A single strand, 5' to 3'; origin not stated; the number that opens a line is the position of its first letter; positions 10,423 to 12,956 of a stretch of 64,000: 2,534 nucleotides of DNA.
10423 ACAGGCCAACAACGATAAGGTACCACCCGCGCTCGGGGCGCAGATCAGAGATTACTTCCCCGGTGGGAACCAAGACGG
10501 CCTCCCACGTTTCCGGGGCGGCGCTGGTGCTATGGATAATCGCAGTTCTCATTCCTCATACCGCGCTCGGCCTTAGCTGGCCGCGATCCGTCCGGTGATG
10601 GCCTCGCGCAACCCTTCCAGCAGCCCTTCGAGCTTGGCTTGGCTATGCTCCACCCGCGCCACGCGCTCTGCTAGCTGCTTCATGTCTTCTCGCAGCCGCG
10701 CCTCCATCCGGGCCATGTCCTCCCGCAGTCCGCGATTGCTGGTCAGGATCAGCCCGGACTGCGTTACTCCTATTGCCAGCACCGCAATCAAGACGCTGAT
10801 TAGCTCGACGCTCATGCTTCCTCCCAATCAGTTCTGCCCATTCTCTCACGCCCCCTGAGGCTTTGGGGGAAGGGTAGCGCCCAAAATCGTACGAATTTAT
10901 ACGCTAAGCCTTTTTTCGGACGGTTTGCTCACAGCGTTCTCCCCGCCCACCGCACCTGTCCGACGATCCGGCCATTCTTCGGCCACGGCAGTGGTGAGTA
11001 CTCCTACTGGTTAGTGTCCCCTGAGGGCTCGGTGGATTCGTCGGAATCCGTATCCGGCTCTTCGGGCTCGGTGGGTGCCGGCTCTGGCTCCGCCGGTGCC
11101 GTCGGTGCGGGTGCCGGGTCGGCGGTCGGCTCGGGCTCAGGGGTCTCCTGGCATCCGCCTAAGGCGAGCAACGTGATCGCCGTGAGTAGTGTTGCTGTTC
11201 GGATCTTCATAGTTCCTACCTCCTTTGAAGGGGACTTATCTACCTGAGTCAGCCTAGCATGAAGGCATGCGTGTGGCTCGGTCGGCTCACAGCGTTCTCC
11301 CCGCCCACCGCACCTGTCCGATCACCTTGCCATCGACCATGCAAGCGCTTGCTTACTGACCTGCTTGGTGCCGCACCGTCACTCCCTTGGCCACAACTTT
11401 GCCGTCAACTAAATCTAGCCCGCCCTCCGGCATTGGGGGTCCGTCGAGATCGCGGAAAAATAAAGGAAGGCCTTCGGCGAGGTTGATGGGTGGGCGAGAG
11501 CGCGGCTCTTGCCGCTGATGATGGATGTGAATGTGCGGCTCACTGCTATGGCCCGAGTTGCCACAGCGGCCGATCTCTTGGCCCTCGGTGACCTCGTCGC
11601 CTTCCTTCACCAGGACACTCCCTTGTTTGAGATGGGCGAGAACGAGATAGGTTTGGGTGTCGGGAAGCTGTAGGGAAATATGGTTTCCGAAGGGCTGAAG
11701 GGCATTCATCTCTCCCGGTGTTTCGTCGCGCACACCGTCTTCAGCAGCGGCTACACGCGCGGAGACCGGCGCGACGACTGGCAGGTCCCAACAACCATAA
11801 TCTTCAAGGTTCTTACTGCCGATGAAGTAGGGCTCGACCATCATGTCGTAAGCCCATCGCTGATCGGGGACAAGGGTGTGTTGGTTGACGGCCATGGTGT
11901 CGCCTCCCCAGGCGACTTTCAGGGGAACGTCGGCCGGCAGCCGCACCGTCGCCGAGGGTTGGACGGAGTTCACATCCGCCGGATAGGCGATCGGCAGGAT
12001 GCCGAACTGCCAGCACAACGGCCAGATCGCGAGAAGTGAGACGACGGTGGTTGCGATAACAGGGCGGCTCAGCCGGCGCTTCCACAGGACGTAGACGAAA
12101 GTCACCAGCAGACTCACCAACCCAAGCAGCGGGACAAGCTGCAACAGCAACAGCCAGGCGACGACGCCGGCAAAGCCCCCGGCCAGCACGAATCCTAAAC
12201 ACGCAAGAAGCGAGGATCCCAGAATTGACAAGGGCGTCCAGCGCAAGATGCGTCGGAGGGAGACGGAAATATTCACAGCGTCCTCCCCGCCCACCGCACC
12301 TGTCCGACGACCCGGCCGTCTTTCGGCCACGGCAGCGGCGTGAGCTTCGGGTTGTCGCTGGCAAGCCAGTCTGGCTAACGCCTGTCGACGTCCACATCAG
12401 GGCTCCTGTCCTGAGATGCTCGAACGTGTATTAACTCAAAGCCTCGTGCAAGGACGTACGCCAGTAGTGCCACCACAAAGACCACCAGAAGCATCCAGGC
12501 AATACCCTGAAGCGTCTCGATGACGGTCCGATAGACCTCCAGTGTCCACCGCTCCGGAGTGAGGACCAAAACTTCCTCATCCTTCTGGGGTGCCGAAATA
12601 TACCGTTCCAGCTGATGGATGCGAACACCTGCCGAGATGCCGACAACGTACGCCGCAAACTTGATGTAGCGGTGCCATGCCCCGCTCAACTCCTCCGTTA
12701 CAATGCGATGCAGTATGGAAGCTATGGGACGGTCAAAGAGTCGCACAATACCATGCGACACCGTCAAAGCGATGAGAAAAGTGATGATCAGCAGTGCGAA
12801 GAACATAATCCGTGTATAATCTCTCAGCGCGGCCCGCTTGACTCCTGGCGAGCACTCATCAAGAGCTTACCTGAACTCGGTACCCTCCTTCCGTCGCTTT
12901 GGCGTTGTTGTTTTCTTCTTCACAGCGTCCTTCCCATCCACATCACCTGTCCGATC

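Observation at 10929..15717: Six co-oriented copies of the CI/S24 repressor gene 3' end separate a one-gene-per-unit array downstream of cI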

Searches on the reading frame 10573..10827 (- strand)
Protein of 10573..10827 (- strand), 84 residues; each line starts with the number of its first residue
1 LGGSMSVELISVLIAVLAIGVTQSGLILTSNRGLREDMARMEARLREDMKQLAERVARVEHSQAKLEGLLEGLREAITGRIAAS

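Call 10: search_protein_families(library=pfam, proteins=[window:10573-10827:-], max_evalue=0.01)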
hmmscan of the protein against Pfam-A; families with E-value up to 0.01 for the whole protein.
window:10573-10827:- (84 aa): 1 family
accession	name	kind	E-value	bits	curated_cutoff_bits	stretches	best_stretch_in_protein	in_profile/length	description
PF21007.2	FBF1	-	0.0024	17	45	1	34-75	202-243/524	Fas-binding factor 1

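Call 44: search_protein_families(library=phrogs, proteins=[window:10573-10827:-], max_evalue=0.001)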
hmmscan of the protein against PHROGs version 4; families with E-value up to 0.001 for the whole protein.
window:10573-10827:- (84 aa): 0 families

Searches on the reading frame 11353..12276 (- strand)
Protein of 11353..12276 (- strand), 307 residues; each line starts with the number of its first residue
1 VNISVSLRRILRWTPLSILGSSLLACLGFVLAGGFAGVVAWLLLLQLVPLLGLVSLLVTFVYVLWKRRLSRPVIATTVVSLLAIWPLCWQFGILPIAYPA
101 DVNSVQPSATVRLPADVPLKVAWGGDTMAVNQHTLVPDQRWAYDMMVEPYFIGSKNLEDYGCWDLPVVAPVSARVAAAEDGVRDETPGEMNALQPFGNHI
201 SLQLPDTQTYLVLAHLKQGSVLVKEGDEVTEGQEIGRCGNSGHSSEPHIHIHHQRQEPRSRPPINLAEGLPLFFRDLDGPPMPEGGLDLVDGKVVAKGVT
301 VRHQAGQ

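Call 10: search_protein_families(library=pfam, proteins=[window:11353-12276:-], max_evalue=0.01)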
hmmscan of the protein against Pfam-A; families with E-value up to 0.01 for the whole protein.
window:11353-12276:- (307 aa): 2 families
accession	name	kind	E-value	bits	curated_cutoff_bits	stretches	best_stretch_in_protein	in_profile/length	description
PF01551.29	Peptidase_M23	-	8.2e-12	45.6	28.7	1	169-257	10-91/96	Peptidase family M23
PF13375.12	RnfC_N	-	0.0067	16.9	25.6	0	214-240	36-63/101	RnfC Barrel sandwich hybrid domain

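Call 64: find_homologous_proteins(query=window:11353-12276:-)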
Query window:11353-12276:- (307 aa): 919 proteins with E <= 0.001 among 6411 candidates; the best 120 are listed.
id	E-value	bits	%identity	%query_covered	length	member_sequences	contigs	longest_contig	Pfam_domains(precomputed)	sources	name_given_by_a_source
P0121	1.4e-205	700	100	100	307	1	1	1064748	PF01551.30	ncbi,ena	-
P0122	2.4e-179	614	87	96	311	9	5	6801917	PF01551.30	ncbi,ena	-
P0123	3.5e-169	580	85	97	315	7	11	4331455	PF01551.30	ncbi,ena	-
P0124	7.7e-152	523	86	86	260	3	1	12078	PF01551.30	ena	-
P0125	2.2e-113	397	58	96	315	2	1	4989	PF01551.30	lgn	-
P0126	3.8e-113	396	59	97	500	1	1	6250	PF01551.30,PF13606.13,PF13857.13,PF12796.14,PF00023.37,PF13637.13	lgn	-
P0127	2.4e-112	393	59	99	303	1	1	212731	PF01551.30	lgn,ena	-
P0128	6.0e-112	392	58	97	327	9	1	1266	PF01551.30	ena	-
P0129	1.1e-110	388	58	97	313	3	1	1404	PF01551.30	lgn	-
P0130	1.7e-110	387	58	97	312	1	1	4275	PF01551.30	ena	-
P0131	7.1e-110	385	64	88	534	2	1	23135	PF01551.30,PF13606.13,PF13857.13,PF12796.14,PF00023.37,PF13637.13,PF24521.3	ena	-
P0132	1.5e-109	384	58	97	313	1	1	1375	PF01551.30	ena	-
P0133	2.8e-109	383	56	98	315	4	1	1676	PF01551.30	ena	-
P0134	3.4e-109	383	56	98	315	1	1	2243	PF01551.30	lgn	-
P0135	1.8e-108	381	57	98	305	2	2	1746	PF01551.30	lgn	-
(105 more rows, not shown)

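Call 65: find_encoding_contigs(protein=P0122, flank=6000, max_places=5)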
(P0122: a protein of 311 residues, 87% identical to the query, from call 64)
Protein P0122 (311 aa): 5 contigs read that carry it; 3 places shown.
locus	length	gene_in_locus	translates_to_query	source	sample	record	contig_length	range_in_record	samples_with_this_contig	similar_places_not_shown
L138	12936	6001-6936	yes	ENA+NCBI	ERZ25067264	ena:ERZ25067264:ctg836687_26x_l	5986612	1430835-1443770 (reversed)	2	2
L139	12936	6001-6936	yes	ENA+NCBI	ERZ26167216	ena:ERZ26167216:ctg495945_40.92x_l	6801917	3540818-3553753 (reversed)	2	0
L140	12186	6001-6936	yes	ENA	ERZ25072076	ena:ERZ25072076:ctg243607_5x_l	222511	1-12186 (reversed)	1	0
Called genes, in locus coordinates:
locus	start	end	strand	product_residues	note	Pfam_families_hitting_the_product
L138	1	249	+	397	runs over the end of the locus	PF02746:MR_MLE_N, PF00113:Enolase_C (faint), PF26685:DUF8230_C, PF13378:MR_MLE_C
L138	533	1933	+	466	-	PF00474:SSF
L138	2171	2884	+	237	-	-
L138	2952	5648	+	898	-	PF02585:PIG-L, PF10633:NPCBM_assoc (faint)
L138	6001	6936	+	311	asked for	PF01551:Peptidase_M23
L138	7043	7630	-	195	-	-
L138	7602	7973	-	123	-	PF03551:PadR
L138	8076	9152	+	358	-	PF13449:Phytase-like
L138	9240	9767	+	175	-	-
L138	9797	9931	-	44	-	-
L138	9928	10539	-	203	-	PF13847:Methyltransf_31, PF08241:Methyltransf_11 (weak), PF08242:Methyltransf_12, PF13649:Methyltransf_25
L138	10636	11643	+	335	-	-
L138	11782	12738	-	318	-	PF02558:ApbA, PF08546:ApbA_C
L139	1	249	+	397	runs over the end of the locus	PF02746:MR_MLE_N, PF00113:Enolase_C (faint), PF26685:DUF8230_C, PF13378:MR_MLE_C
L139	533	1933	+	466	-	PF00474:SSF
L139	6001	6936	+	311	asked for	PF01551:Peptidase_M23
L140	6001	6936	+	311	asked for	PF01551:Peptidase_M23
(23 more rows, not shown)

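Call 66: find_encoding_contigs(protein=P0123, flank=6000, max_places=5)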
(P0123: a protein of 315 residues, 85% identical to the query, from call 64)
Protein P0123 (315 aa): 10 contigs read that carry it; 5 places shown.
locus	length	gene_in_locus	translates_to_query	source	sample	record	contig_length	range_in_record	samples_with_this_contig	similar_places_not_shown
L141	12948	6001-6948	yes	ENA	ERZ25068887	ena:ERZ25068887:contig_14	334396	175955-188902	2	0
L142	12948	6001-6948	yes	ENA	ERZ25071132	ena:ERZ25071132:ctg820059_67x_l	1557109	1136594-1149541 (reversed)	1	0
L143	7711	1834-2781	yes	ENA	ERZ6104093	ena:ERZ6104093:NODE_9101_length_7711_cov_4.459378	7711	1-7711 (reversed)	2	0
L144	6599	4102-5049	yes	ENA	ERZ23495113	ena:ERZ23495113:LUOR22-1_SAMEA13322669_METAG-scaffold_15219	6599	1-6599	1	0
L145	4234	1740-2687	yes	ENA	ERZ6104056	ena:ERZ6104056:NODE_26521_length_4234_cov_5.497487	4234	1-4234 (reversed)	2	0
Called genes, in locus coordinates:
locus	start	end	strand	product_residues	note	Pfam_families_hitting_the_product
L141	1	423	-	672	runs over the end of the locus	-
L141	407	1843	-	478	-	PF25778:DUF7948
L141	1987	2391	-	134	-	PF02566:OsmC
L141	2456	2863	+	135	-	PF04134:DCC1-like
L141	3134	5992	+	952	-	PF12228:DUF3604 (faint)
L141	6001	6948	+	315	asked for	PF01551:Peptidase_M23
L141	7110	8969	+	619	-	-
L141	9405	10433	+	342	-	-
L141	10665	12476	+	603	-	PF05378:Hydant_A_N, PF01968:Hydantoinase_A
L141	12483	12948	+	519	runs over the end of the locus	PF02538:Hydantoinase_B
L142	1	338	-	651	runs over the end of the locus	-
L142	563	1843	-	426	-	PF25778:DUF7948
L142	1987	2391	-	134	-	PF02566:OsmC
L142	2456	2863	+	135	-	PF04134:DCC1-like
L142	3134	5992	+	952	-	PF12228:DUF3604 (faint)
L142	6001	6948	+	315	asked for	PF01551:Peptidase_M23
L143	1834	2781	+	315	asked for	PF01551:Peptidase_M23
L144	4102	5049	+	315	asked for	PF01551:Peptidase_M23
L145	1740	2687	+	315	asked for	PF01551:Peptidase_M23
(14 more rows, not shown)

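Call 70: find_encoding_contigs(protein=P0121, flank=6000, max_places=3)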
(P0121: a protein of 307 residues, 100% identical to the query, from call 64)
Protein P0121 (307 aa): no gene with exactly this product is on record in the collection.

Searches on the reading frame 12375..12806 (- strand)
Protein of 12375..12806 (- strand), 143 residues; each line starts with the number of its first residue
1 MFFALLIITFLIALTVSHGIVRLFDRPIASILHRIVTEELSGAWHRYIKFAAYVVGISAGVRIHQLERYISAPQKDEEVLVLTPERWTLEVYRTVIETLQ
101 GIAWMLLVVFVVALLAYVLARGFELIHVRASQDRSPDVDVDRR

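Call 10: search_protein_families(library=pfam, proteins=[window:12375-12806:-], max_evalue=0.01)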
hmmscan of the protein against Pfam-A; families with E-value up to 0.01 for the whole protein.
window:12375-12806:- (143 aa): 0 families

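Call 44: search_protein_families(library=phrogs, proteins=[window:12375-12806:-], max_evalue=0.001)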
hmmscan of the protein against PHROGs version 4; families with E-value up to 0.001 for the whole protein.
window:12375-12806:- (143 aa): 0 families
